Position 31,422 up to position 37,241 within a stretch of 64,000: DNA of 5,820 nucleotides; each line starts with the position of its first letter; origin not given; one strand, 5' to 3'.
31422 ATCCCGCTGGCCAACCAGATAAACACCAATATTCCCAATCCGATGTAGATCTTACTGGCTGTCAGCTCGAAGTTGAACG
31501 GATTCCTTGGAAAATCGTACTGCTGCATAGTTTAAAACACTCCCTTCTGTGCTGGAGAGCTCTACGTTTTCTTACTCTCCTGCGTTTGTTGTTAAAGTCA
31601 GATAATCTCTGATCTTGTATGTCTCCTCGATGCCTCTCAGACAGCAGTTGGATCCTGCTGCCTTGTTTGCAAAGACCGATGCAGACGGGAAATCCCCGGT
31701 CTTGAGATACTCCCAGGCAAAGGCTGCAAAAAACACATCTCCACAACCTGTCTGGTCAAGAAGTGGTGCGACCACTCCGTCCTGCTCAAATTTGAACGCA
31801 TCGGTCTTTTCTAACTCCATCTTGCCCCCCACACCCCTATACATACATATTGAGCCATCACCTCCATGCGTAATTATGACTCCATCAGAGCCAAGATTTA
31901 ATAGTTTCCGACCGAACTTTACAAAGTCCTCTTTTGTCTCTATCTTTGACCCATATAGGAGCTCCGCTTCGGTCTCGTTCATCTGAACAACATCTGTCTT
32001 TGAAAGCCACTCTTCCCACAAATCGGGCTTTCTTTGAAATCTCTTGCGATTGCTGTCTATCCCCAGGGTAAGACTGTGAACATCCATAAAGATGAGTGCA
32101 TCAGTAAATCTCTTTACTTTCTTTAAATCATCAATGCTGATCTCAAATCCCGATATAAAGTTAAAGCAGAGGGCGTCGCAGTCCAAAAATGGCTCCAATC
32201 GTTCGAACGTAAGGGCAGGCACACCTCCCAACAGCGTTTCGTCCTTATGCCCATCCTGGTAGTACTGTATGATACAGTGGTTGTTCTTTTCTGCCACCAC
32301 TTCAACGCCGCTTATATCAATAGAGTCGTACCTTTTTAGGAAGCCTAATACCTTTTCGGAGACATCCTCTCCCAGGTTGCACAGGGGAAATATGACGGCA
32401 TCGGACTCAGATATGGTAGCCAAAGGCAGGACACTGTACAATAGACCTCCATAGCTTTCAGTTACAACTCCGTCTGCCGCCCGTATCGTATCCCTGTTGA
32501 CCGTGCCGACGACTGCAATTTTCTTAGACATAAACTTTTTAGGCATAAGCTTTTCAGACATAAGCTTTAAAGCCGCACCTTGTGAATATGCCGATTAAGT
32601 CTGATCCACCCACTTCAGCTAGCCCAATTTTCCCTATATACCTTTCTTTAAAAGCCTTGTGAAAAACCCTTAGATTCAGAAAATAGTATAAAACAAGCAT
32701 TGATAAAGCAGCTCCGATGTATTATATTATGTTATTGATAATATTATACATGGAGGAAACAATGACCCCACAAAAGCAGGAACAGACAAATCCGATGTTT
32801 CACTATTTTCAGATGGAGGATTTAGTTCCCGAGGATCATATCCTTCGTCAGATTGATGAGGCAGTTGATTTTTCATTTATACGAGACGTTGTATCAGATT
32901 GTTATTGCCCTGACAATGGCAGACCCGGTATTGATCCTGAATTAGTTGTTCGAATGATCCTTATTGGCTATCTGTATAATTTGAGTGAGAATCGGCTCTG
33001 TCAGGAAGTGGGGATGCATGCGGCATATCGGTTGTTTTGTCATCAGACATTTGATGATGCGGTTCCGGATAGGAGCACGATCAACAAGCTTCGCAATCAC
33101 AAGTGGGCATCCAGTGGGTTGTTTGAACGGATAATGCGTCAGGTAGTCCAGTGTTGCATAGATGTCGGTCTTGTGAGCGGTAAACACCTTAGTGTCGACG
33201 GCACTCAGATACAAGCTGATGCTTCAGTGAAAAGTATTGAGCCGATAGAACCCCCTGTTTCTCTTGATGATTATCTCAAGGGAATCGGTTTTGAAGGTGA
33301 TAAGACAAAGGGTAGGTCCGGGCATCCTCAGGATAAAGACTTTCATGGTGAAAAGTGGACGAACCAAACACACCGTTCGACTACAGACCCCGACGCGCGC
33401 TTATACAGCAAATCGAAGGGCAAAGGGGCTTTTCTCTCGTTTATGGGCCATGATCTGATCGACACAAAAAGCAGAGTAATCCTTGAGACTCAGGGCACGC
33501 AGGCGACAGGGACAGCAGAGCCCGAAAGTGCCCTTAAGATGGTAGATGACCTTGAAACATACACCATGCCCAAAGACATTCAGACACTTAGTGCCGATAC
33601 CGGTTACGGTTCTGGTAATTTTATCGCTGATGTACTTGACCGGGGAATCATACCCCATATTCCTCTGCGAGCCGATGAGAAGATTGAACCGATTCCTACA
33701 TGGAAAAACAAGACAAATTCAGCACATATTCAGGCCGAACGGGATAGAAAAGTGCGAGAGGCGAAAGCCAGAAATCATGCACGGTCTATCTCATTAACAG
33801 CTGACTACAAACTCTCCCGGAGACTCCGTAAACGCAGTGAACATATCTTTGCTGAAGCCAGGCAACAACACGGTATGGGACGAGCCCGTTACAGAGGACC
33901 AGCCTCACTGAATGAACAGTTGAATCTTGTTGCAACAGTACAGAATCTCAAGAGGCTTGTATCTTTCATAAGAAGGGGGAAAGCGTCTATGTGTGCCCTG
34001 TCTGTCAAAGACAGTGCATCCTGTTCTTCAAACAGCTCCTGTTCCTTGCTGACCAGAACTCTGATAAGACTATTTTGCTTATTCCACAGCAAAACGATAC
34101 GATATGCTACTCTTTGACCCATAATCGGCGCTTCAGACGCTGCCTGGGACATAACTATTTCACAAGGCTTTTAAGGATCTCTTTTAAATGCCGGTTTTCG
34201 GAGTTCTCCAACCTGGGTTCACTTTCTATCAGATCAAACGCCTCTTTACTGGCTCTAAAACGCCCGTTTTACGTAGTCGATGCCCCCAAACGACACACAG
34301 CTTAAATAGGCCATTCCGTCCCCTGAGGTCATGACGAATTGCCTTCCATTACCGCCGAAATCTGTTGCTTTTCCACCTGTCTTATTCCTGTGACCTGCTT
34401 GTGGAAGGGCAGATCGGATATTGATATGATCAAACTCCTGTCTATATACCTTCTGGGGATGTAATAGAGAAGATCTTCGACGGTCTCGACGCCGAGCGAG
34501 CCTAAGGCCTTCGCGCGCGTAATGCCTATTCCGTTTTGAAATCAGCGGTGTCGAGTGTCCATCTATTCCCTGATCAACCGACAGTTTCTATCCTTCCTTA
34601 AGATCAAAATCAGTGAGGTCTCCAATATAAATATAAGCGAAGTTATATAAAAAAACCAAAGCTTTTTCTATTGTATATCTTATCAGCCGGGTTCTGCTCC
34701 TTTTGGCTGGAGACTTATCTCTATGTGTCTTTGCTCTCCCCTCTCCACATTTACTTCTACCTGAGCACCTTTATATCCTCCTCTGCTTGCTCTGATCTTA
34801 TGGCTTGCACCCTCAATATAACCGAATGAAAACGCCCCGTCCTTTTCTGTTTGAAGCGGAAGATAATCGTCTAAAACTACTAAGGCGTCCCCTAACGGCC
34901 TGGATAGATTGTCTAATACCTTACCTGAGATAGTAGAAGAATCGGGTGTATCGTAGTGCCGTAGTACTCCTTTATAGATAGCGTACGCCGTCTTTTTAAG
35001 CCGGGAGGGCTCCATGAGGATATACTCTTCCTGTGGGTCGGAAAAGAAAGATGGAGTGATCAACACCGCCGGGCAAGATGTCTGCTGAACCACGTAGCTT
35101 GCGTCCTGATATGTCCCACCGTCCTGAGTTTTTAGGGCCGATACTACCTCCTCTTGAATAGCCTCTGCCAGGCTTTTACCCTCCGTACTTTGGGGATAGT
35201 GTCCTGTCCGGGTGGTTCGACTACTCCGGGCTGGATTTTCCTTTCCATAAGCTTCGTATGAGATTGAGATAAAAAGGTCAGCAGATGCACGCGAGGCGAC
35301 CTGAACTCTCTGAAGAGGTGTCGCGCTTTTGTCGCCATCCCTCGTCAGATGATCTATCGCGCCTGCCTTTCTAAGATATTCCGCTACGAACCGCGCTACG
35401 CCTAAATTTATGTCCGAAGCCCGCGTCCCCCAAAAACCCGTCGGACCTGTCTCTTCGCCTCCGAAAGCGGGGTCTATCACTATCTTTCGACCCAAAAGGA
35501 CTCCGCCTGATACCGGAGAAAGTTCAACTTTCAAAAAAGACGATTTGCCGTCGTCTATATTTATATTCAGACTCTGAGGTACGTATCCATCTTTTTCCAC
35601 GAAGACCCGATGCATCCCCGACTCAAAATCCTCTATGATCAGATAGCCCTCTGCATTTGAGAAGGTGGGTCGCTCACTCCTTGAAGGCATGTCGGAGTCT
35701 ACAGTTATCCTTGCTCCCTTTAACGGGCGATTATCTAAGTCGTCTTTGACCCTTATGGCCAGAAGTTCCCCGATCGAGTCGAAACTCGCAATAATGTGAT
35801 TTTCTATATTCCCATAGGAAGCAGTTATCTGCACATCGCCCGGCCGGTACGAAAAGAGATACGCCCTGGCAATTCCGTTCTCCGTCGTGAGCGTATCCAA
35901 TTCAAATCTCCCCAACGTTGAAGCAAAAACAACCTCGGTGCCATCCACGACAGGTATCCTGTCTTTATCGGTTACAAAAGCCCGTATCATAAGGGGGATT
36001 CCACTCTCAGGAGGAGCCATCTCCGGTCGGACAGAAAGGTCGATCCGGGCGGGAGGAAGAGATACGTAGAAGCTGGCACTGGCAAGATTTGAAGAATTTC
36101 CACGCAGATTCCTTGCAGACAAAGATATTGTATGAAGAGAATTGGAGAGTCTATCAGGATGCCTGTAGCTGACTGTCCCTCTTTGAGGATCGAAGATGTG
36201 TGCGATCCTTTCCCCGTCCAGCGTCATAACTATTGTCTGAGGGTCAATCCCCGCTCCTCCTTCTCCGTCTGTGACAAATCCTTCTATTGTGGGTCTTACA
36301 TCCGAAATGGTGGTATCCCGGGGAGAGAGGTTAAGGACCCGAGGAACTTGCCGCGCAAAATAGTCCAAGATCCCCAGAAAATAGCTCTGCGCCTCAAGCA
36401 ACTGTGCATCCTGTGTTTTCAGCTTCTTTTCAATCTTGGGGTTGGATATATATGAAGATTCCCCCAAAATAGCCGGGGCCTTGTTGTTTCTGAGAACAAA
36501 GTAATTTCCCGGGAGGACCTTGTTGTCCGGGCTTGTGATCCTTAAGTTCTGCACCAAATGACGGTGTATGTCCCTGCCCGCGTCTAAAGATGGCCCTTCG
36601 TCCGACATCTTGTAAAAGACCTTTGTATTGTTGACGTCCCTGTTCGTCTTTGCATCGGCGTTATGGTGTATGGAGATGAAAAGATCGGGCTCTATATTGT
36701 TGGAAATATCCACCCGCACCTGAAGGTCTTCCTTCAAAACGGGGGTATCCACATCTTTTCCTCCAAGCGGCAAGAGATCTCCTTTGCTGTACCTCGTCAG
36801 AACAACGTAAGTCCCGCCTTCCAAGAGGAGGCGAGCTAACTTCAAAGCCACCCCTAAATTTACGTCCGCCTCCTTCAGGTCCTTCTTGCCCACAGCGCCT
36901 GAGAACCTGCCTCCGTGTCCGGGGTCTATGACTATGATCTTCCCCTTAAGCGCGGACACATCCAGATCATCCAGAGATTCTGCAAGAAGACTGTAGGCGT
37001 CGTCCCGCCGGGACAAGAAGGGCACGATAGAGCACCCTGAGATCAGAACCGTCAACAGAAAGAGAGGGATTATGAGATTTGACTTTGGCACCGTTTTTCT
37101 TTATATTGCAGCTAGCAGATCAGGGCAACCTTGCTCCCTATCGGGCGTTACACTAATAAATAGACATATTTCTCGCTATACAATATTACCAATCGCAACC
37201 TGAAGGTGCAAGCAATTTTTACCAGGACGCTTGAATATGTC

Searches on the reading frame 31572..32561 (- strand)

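Call 27: search_protein_families(library=pfam, proteins=[window:31572-32561:-], max_evalue=0.00001)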
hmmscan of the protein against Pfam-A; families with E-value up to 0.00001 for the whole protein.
window:31572-32561:- (329 aa): 1 family
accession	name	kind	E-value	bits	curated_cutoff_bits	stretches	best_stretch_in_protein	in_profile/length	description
PF00294.29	PfkB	-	2.9e-16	60.1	25.8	1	62-307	58-291/302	pfkB family carbohydrate kinase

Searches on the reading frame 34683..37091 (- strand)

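Call 27: search_protein_families(library=pfam, proteins=[window:34683-37091:-], max_evalue=0.00001)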
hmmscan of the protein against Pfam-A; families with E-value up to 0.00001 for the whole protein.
window:34683-37091:- (802 aa): 3 families
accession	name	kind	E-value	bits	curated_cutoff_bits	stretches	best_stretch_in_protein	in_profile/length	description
PF01520.23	Amidase_3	-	1e-66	224.7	27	2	53-241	1-172/174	N-acetylmuramoyl-L-alanine amidase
PF13620.12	CarboxypepD_reg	-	1.4e-22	80.2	32.3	2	447-524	5-81/82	Carboxypeptidase regulatory-like domain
PF13715.12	CarbopepD_reg_2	-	6.8e-13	48.9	32.2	1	721-797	1-79/88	CarboxypepD_reg-like domain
